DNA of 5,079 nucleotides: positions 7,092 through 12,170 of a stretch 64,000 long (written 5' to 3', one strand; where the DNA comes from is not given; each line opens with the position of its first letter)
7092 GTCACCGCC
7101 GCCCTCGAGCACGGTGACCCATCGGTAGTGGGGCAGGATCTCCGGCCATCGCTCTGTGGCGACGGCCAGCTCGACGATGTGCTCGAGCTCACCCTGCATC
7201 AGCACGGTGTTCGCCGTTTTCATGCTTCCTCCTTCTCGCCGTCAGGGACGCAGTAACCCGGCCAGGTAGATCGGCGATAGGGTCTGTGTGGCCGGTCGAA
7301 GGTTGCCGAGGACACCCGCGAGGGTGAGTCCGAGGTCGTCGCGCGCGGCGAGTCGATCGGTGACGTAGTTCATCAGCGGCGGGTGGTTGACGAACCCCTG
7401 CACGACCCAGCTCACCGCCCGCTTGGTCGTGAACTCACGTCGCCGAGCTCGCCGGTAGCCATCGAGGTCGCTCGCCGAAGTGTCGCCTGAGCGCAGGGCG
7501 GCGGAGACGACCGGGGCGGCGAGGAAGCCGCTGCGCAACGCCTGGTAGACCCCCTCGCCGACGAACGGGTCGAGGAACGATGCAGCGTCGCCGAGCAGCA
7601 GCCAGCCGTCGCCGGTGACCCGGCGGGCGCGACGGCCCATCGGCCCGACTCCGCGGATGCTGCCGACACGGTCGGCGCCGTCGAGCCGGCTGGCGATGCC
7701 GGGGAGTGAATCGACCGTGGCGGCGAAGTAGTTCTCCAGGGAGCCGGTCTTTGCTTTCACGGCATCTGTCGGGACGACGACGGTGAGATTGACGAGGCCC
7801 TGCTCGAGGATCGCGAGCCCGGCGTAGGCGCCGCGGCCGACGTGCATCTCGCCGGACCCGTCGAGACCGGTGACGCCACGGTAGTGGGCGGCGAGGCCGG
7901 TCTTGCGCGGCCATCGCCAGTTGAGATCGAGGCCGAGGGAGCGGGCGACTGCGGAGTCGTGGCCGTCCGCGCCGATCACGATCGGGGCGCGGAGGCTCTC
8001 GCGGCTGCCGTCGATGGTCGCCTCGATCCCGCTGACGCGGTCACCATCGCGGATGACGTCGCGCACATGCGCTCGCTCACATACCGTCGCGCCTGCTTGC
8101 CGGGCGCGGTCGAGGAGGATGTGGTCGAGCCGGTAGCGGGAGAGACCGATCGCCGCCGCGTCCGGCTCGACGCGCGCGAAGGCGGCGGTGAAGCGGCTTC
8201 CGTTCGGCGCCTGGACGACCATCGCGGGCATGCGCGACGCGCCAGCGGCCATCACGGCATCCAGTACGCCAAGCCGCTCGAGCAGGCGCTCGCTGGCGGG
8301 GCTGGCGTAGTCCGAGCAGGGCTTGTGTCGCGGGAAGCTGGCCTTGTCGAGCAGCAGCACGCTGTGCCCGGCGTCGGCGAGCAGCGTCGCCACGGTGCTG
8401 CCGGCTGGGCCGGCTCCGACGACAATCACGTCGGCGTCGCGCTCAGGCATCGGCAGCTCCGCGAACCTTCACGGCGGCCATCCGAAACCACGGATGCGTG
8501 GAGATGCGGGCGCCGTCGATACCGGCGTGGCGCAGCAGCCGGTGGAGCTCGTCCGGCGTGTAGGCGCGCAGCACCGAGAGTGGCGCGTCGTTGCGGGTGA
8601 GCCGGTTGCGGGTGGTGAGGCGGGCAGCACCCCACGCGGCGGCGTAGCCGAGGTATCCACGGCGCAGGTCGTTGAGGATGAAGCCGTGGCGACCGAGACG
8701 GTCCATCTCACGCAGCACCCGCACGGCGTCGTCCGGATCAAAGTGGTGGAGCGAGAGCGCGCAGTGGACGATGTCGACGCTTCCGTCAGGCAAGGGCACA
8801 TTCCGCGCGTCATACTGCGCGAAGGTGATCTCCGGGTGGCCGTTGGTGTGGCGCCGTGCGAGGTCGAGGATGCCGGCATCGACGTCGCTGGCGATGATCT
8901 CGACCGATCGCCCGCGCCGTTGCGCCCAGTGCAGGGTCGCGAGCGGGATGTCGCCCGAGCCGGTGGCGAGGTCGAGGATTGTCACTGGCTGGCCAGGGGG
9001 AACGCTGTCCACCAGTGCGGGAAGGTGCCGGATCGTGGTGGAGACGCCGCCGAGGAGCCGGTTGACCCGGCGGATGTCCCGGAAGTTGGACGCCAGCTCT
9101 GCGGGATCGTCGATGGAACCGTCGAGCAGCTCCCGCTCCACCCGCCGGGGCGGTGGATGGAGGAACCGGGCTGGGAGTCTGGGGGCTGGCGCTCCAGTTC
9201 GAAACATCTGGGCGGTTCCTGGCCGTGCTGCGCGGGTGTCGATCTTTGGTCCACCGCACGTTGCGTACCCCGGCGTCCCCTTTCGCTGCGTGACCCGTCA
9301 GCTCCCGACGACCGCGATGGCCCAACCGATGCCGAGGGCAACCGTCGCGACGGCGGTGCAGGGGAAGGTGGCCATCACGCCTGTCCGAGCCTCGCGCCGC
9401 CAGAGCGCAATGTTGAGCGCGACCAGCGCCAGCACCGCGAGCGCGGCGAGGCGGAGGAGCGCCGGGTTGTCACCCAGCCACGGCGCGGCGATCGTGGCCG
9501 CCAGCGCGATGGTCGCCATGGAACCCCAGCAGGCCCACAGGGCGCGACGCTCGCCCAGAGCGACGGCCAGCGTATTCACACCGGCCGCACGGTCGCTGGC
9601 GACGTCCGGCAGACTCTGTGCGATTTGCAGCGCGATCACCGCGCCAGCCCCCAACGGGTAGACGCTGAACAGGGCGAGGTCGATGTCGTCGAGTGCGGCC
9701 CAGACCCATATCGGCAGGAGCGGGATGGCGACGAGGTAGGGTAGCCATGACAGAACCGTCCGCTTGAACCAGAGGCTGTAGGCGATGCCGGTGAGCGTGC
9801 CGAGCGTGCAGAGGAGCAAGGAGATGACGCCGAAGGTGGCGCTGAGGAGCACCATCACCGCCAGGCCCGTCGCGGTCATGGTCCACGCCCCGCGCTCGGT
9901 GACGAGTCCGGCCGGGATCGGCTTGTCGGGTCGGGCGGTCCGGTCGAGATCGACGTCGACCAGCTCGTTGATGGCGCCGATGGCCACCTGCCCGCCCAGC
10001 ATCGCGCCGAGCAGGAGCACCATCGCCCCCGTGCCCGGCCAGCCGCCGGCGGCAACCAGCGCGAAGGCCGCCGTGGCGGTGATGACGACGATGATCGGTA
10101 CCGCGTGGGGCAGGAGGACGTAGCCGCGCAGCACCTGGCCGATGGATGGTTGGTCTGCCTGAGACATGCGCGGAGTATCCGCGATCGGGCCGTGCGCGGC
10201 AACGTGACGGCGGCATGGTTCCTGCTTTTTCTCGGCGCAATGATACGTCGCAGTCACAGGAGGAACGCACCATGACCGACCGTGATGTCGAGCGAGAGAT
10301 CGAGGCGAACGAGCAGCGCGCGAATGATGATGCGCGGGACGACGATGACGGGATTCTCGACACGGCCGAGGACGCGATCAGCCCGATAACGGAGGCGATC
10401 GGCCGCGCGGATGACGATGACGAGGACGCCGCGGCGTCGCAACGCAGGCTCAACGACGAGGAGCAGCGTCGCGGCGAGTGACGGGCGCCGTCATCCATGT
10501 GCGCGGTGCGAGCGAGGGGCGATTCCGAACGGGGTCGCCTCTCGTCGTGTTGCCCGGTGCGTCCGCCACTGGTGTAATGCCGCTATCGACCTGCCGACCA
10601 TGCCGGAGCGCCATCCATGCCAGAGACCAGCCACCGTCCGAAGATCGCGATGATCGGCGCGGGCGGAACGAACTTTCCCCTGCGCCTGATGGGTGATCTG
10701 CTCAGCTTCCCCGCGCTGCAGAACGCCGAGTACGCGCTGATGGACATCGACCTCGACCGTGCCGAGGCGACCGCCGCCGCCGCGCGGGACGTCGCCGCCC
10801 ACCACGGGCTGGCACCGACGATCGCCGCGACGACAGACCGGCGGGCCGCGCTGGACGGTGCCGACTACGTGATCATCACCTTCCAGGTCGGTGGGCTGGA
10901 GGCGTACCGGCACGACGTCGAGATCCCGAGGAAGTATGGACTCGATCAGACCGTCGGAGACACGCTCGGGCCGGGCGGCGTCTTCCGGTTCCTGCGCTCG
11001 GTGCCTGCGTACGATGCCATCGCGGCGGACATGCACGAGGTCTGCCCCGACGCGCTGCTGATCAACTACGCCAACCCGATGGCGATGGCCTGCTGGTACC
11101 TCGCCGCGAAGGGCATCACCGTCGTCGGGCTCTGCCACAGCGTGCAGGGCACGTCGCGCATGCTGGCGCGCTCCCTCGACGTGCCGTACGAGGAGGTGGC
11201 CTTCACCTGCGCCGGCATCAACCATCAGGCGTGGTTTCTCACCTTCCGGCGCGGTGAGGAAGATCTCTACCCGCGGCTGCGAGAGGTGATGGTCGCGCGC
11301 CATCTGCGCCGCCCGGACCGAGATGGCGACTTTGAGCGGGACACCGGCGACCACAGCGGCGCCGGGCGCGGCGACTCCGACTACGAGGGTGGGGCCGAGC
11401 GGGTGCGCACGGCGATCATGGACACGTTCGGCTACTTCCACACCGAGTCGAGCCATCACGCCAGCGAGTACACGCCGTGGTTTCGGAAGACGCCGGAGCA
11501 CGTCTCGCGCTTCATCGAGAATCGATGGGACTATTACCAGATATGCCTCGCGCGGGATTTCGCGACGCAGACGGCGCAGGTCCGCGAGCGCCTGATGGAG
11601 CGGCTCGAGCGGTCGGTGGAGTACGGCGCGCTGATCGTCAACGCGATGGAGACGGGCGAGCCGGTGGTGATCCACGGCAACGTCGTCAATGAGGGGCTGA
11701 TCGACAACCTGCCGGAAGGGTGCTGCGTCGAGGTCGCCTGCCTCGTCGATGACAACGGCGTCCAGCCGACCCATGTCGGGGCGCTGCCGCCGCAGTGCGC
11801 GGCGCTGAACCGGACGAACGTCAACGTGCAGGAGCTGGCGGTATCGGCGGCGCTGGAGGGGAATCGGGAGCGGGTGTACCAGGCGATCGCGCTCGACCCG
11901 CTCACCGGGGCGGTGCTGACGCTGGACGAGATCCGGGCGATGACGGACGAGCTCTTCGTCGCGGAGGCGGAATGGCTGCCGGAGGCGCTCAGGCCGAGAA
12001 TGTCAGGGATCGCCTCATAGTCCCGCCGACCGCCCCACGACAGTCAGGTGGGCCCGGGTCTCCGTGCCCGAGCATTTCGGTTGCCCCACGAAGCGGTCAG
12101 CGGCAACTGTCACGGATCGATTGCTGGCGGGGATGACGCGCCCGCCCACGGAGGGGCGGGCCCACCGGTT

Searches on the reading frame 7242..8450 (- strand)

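Call 61: search_protein_families(library=pfam, proteins=[window:7242-8450:-], max_evalue=0.0001)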
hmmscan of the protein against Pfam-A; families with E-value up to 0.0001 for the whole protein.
window:7242-8450:- (402 aa): 9 families
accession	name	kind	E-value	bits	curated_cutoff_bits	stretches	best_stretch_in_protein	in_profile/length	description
PF01494.25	FAD_binding_3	-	7.7e-28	98.1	22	1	5-338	1-340/349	FAD binding domain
PF01266.30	DAO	-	1.4e-10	41.7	27.9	1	7-40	1-34/353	FAD dependent oxidoreductase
PF00890.30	FAD_binding_2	-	2.2e-08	34.2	20.4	0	7-39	1-33/414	FAD binding domain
PF12831.13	FAD_oxidored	-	1.2e-07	31.8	27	1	7-163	1-145/416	FAD dependent oxidoreductase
PF13450.12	NAD_binding_8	-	6.4e-07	30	21.9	1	10-38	1-29/68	NAD(P)-binding Rossmann-like domain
PF05834.18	Lycopene_cycl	-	9.9e-07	28.6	23.4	0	7-170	1-148/380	Lycopene cyclase protein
PF04820.20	Trp_halogenase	-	1.2e-06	28.2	21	0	7-68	1-66/458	Tryptophan halogenase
PF07992.20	Pyr_redox_2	-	6.5e-06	26.2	26.1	0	7-46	2-42/291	Pyridine nucleotide-disulphide oxidoreductase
PF03486.20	HI0933_like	-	2.1e-05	24.6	50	0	7-39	2-34/244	HI0933-like protein Rossmann domain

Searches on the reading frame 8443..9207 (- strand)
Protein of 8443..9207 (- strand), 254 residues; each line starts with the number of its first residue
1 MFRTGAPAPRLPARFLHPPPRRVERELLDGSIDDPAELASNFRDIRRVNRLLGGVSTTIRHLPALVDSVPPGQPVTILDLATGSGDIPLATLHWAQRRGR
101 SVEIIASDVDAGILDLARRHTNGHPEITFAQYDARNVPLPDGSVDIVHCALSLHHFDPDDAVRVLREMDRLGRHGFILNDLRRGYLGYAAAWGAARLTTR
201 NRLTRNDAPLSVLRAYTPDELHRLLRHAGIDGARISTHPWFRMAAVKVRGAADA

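Call 61: search_protein_families(library=pfam, proteins=[window:8443-9207:-], max_evalue=0.0001)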
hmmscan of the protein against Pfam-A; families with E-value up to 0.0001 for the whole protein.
window:8443-9207:- (254 aa): 6 families
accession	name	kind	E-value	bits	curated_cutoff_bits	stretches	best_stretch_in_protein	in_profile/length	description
PF13649.12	Methyltransf_25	-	1.1e-16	61.7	27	1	77-173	1-94/97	Methyltransferase domain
PF08241.18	Methyltransf_11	-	2.1e-14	54.3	21.2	1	78-175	1-90/95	Methyltransferase domain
PF01209.24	Ubie_methyltran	-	6.5e-09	35.9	20.1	1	72-175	46-146/233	ubiE/COQ5 methyltransferase family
PF13847.12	Methyltransf_31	-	9.7e-08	32.3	27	1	76-189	6-114/145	Methyltransferase domain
PF08242.18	Methyltransf_12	-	3.8e-07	31.2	30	1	78-171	1-91/98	Methyltransferase domain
PF13489.12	Methyltransf_23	-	5.4e-05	23.4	27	1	72-229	21-158/164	Methyltransferase domain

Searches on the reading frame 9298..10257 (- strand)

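Call 61: search_protein_families(library=pfam, proteins=[window:9298-10257:-], max_evalue=0.0001)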
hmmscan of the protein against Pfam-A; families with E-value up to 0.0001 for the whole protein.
window:9298-10257:- (319 aa): 1 family
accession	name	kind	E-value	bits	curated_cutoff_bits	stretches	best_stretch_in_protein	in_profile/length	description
PF01040.23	UbiA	-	1.4e-28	100.3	34.2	1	58-291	2-237/250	UbiA prenyltransferase family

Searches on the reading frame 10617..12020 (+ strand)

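Call 61: search_protein_families(library=pfam, proteins=[window:10617-12020:+], max_evalue=0.0001)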
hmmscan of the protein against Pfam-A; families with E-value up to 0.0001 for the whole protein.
window:10617-12020:+ (467 aa): 2 families
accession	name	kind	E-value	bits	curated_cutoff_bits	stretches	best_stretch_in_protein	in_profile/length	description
PF11975.13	Glyco_hydro_4C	-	9.8e-56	189.5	24.1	1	198-430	1-211/211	Family 4 glycosyl hydrolase C-terminal domain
PF02056.22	Glyco_hydro_4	-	7.4e-52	176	23.2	1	9-188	1-182/183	Family 4 glycosyl hydrolase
